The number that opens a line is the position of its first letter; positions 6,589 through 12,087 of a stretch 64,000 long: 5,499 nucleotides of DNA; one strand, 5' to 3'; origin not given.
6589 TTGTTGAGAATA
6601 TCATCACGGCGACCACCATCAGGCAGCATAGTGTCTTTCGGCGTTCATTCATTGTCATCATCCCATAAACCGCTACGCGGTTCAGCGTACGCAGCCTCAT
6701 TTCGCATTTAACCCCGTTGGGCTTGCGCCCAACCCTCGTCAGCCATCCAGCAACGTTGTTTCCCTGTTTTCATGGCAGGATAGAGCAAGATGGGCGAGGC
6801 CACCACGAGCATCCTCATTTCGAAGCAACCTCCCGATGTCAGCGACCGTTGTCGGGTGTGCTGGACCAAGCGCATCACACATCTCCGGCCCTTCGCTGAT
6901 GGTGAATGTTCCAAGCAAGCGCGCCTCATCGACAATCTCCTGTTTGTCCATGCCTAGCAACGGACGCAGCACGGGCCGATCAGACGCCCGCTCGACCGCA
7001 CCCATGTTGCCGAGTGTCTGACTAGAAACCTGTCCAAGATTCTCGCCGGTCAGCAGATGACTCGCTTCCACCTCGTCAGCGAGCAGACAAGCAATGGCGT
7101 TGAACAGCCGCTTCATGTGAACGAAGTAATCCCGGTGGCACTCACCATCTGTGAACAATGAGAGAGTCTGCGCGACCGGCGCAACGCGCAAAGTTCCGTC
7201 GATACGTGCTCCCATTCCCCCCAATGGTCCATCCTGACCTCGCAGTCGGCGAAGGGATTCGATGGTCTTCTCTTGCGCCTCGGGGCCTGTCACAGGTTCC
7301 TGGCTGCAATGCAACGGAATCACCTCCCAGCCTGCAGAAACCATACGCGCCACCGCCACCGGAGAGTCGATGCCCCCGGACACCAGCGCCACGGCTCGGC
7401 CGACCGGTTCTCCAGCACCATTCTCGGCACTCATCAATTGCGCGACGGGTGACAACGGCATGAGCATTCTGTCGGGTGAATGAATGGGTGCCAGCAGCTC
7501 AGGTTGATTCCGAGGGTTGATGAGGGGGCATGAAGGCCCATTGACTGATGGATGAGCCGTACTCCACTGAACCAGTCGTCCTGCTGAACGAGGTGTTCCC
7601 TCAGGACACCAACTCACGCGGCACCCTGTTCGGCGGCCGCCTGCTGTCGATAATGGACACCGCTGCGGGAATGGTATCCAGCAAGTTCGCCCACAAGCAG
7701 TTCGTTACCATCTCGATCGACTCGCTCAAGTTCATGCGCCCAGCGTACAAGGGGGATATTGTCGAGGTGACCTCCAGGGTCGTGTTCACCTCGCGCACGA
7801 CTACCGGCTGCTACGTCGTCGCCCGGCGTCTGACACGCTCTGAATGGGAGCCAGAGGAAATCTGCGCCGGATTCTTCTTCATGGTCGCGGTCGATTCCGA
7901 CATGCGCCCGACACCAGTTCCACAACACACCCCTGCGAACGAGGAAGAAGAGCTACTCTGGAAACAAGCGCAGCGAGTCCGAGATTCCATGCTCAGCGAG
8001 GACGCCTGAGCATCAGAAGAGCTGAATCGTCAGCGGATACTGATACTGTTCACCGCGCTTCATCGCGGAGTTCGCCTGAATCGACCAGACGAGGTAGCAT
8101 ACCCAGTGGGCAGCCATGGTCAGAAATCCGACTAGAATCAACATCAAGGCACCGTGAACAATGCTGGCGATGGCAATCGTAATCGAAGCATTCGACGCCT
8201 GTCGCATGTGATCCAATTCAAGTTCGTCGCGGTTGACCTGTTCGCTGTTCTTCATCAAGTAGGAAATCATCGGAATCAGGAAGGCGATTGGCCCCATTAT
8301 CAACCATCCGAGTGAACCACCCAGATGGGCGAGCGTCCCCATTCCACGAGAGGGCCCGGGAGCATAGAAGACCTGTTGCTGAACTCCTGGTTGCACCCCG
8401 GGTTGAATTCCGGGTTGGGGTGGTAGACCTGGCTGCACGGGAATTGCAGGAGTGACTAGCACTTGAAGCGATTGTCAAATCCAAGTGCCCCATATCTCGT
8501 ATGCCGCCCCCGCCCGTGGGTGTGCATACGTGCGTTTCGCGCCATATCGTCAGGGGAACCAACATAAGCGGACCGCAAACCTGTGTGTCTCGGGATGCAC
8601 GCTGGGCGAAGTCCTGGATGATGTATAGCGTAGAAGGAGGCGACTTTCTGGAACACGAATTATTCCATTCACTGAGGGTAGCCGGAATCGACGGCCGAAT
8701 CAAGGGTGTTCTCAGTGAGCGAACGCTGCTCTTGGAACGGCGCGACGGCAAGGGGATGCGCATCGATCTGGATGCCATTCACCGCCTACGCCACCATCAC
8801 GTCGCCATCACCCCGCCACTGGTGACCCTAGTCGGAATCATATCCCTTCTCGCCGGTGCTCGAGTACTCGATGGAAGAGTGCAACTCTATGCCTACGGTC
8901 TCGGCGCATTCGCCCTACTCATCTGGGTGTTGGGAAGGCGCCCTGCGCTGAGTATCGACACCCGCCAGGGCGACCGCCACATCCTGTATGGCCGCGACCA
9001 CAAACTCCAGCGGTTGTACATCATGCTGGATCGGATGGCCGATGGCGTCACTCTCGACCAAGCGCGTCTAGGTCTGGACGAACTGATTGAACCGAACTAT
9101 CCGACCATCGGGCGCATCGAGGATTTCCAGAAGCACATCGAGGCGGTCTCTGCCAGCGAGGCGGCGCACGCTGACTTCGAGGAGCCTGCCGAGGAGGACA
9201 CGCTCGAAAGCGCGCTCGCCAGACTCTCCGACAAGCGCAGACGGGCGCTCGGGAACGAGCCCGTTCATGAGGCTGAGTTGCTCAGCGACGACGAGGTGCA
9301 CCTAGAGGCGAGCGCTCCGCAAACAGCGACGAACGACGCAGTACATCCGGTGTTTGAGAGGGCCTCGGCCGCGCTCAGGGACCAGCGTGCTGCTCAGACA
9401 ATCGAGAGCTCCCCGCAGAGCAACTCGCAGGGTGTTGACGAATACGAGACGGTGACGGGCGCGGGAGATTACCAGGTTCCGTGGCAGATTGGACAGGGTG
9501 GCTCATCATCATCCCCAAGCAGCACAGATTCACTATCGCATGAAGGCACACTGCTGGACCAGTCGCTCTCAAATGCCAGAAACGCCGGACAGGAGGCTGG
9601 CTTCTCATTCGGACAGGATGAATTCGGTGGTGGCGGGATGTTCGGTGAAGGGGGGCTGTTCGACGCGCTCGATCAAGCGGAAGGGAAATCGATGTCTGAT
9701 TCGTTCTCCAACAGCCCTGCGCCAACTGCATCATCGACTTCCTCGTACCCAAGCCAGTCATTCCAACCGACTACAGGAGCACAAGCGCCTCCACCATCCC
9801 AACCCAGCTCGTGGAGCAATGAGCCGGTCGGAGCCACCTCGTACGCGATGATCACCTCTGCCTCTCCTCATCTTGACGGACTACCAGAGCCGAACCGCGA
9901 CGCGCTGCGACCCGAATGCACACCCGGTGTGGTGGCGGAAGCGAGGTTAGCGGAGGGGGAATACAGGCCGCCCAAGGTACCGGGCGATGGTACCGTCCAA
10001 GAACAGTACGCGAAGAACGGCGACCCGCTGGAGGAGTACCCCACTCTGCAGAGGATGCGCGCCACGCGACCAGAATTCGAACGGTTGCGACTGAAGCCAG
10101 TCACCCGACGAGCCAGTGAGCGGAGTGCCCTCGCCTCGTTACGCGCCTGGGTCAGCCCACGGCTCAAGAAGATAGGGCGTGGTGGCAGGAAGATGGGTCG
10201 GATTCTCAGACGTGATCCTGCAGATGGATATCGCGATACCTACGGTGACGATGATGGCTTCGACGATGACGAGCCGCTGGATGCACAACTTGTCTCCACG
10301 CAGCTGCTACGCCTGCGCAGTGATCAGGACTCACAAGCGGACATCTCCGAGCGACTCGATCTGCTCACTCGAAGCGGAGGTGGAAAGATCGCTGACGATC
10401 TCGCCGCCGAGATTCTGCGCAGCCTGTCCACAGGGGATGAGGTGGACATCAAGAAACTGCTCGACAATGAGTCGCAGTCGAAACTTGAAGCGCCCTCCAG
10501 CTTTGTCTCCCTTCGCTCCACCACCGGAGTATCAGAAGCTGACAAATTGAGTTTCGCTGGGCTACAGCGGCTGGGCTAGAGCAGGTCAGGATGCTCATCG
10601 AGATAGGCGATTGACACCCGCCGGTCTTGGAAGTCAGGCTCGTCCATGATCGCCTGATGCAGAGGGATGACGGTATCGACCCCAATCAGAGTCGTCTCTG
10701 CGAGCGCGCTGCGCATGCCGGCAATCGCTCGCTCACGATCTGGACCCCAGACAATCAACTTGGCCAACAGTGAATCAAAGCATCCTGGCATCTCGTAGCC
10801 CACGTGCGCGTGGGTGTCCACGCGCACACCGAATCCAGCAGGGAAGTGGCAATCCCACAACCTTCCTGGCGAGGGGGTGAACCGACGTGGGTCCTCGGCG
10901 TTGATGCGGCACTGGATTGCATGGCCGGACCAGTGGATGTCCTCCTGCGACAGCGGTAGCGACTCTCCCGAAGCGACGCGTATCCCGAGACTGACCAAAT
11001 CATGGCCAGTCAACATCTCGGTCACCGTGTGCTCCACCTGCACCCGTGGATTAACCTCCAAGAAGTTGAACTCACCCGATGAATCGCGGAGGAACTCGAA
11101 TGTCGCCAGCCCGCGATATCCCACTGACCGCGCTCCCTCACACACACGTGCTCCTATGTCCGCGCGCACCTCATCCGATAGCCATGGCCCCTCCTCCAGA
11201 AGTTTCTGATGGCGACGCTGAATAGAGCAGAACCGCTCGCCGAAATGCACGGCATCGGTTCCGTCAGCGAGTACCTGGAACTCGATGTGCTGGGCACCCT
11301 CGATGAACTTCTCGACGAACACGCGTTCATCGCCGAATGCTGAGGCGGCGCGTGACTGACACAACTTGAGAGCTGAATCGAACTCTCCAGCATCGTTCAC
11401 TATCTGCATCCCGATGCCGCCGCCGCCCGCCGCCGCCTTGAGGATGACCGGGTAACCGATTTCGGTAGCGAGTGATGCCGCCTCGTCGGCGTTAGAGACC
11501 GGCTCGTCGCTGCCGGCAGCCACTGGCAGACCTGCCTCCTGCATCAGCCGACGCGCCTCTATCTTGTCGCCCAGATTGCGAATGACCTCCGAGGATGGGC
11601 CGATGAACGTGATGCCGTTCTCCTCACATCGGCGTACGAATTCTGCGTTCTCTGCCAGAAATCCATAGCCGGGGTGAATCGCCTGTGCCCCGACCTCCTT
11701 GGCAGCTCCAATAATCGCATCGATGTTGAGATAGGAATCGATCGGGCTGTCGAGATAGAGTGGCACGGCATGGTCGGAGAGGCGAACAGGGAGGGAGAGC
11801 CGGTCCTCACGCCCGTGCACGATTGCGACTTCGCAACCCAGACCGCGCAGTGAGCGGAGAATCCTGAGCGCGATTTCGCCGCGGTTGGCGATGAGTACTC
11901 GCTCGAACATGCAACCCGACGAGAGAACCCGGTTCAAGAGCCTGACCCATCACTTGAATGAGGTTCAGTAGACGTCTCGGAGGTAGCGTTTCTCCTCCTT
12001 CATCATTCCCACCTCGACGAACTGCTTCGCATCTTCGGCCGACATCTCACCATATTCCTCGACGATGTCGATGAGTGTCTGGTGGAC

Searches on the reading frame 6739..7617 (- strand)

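Call 38: search_protein_families(library=pfam, proteins=[window:6739-7617:-], max_evalue=0.0001)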
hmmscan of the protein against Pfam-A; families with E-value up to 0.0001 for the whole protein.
window:6739-7617:- (292 aa): 1 family
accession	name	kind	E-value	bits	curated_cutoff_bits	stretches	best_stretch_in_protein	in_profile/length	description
PF02568.20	ThiI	-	4.7e-38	131.2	20.5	1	73-265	4-189/197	Thiamine biosynthesis protein (ThiI)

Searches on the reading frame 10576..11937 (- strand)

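Call 38: search_protein_families(library=pfam, proteins=[window:10576-11937:-], max_evalue=0.0001)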
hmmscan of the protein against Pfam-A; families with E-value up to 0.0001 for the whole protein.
window:10576-11937:- (453 aa): 6 families
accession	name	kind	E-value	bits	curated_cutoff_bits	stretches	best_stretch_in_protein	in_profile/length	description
PF02786.22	CPSase_L_D2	-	5.1e-62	209.6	19.8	1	124-328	1-209/211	Carbamoyl-phosphate synthase L chain, ATP binding domain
PF00289.28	Biotin_carb_N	-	1.3e-38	132.3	25.5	1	10-119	1-110/110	Biotin carboxylase, N-terminal domain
PF02785.25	Biotin_carb_C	-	3.7e-33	114.3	32.4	1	342-447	1-107/108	Biotin carboxylase C-terminal domain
PF07478.18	Dala_Dala_lig_C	-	1.3e-10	41.5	24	1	132-297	2-174/204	D-ala D-ala ligase C-terminus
PF02222.28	ATP-grasp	-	1.1e-07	32.2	27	1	132-299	3-163/179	ATP-grasp domain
PF01071.24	GARS_A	-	2.5e-05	24.6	27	1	124-232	2-108/194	Phosphoribosylglycinamide synthetase, ATP-grasp (A) domain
